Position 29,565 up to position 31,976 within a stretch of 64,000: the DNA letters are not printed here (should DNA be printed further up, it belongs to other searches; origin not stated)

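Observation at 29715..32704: MtrAB/PioAB/MtoAB-like porin-cytochrome conduit with no MtrC-type partner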

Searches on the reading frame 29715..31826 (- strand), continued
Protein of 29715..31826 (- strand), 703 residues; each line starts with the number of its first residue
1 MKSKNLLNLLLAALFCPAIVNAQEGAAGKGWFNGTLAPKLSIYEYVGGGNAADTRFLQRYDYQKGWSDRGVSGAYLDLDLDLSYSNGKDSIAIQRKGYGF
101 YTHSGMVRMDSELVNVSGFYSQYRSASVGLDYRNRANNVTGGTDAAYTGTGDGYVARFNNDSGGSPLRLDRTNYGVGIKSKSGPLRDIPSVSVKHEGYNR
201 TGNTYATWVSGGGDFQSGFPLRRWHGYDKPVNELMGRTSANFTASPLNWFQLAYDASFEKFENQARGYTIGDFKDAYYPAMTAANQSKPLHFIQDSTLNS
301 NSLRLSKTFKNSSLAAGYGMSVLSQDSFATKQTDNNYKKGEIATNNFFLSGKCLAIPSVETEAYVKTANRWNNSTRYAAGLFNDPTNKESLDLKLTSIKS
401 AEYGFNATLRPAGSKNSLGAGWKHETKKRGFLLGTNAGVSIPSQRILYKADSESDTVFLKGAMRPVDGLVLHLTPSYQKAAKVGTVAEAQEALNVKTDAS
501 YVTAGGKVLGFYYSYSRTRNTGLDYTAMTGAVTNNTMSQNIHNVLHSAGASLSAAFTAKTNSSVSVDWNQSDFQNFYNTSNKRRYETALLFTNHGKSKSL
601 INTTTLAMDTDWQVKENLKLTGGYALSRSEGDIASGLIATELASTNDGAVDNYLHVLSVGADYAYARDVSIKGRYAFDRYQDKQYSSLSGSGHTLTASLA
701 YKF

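Call 64: search_protein_representatives(alignment_id=A1)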
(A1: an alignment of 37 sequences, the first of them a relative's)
Query: 37 sequences, 714 profile positions. Proteins with E-value up to 0.001 (for the whole library): 180; up to 1e-10: 130; up to 1e-30: 71. The best 150 are listed.
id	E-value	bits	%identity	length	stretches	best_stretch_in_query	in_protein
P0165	4.2e-296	1000.5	-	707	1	1-714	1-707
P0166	1.2e-289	979.2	-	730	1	1-714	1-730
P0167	2.0e-261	885.8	-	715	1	7-714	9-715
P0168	1.0e-257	873.6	-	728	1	11-714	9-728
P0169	2.1e-253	859.3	-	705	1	1-714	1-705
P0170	1.5e-252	856.5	-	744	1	1-714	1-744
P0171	2.4e-249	845.9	-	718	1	11-714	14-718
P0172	4.0e-249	845.2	-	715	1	9-714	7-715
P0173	3.5e-225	766.1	-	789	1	24-714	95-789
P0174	2.5e-218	743.4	-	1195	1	30-713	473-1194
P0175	8.8e-207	705.2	-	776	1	24-714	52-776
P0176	5.4e-201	686.1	-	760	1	28-714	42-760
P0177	4.0e-199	679.9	-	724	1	28-714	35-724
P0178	5.3e-197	672.9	-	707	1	5-714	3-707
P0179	2.7e-172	591.2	-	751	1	26-714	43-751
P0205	4.7e-54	200.4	-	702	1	154-710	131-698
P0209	9.4e-48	179.6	-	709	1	14-713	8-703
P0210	1.6e-47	178.8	-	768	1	161-712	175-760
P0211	5.6e-46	173.7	-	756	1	160-704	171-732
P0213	7.4e-45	170.0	-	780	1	155-695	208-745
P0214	9.2e-43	163.1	-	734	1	161-711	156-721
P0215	1.5e-39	152.4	-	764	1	159-697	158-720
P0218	3.2e-38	148.0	-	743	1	156-711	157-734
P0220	7.9e-38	146.8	-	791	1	133-712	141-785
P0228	5.4e-34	134.1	-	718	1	11-711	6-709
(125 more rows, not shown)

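Call 65: search_protein_families(library=pfam, proteins=[P0205, P0209, P0210, P0211, P0213, P0214, P0215, P0218, P0220, P0228], max_evalue=0.001)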
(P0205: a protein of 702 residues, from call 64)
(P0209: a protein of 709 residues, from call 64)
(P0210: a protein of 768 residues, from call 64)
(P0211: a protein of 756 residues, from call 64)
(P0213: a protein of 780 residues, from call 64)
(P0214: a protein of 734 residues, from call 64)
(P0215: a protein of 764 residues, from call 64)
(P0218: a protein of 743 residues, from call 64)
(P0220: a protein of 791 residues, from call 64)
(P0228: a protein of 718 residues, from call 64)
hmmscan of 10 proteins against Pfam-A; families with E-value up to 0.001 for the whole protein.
P0205 (702 aa): 2 families
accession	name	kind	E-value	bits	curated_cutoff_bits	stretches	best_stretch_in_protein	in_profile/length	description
PF11854.14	MtrB_PioB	-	4.6e-05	22.6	23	0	600-681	466-596/635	Putative outer membrane beta-barrel porin, MtrB/PioB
PF13609.12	Porin_4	-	0.00079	19.8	27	1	460-681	152-309/310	Gram-negative porin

P0209 (709 aa): 0 families

P0210 (768 aa): 2 families
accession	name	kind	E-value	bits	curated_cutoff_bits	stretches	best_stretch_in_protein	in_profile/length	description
PF11854.14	MtrB_PioB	-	7e-07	28.7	23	0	350-516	245-399/635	Putative outer membrane beta-barrel porin, MtrB/PioB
PF13505.12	OMP_b-brl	-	0.00013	22.6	28.7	0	647-726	39-96/175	Outer membrane protein beta-barrel domain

P0211 (756 aa): 0 families

P0213 (780 aa): 2 families
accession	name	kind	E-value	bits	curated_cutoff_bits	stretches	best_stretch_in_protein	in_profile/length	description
PF11854.14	MtrB_PioB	-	5.6e-07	29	23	1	604-743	467-596/635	Putative outer membrane beta-barrel porin, MtrB/PioB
PF13505.12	OMP_b-brl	-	0.00033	21.3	28.7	0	670-743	45-114/175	Outer membrane protein beta-barrel domain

P0214 (734 aa): 1 family
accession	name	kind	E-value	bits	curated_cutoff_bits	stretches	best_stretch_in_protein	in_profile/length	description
PF11854.14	MtrB_PioB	-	2.8e-12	46.5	23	2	549-692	466-596/635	Putative outer membrane beta-barrel porin, MtrB/PioB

P0215 (764 aa): 0 families

P0218 (743 aa): 0 families

P0220 (791 aa): 1 family
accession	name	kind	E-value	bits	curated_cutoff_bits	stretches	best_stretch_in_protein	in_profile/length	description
PF11854.14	MtrB_PioB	-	6.4e-07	28.8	23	0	678-762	519-602/635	Putative outer membrane beta-barrel porin, MtrB/PioB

P0228 (718 aa): 0 families

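Call 83: search_protein_families(library=pfam, proteins=[L082:13713-15749:+, L082:15754-17088:+, L082:8314-10293:+, L082:11551-13524:+, L082:7406-8278:+], max_evalue=0.001)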
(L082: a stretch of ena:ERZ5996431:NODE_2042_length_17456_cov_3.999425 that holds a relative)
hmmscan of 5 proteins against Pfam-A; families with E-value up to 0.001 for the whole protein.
L082:13713-15749:+ (678 aa): 6 families
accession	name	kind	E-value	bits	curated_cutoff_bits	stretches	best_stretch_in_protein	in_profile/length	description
PF14522.11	Cytochrome_C7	-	2.3e-17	63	24.8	2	79-151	5-66/67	Cytochrome c7 and related cytochrome c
PF14537.11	Cytochrom_c3_2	-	4.3e-11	43.6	25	0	62-151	4-78/79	Cytochrome c3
PF09699.15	Paired_CXXCH_1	-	2e-09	37.4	20.6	0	301-338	7-39/41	Doubled CXXCH motif (Paired_CXXCH_1)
PF22113.1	Mtrc-MtrF_II-IV_dom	-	1.4e-07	31.6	30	0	187-340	6-168/176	Outer membrane cytochrome MtrC/MtrF-like, domains II/IV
PF01292.26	Ni_hydr_CYTB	-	7.6e-05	23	30.1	1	413-589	1-156/179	Prokaryotic cytochrome b561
PF03264.19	Cytochrom_NNT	-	8.8e-05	22.7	24.1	0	88-127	39-77/174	NapC/NirT cytochrome c family, N-terminal region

L082:15754-17088:+ (445 aa): 5 families
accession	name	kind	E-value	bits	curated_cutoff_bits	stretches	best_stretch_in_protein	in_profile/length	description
PF09699.15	Paired_CXXCH_1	-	4.1e-17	62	20.6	1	178-214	8-39/41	Doubled CXXCH motif (Paired_CXXCH_1)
PF14522.11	Cytochrome_C7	-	1e-15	57.7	24.8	3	134-212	12-67/67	Cytochrome c7 and related cytochrome c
PF14537.11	Cytochrom_c3_2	-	3e-14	53.7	25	0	22-83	23-78/79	Cytochrome c3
PF22113.1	Mtrc-MtrF_II-IV_dom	-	1.9e-12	47.5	30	3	56-223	8-175/176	Outer membrane cytochrome MtrC/MtrF-like, domains II/IV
PF02085.21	Cytochrom_CIII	-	3.9e-08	34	22.9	0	41-142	17-101/101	Class III cytochrome C family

L082:8314-10293:+ (659 aa): 0 families

L082:11551-13524:+ (657 aa): 0 families

L082:7406-8278:+ (290 aa): 5 families
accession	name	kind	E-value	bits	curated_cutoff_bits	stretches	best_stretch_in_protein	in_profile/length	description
PF09699.15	Paired_CXXCH_1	-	1.9e-37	127.1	20.6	3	218-255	1-39/41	Doubled CXXCH motif (Paired_CXXCH_1)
PF22678.1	Cytochrom_c_NrfB-like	-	2.2e-13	50.9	27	1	67-143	1-73/89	Cytochrome c-type protein NrfB-like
PF14537.11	Cytochrom_c3_2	-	1e-12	48.8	25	1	124-208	2-79/79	Cytochrome c3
PF14522.11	Cytochrome_C7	-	6.2e-12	45.6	24.8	0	123-185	7-67/67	Cytochrome c7 and related cytochrome c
PF22113.1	Mtrc-MtrF_II-IV_dom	-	1e-08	35.3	30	0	59-166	76-171/176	Outer membrane cytochrome MtrC/MtrF-like, domains II/IV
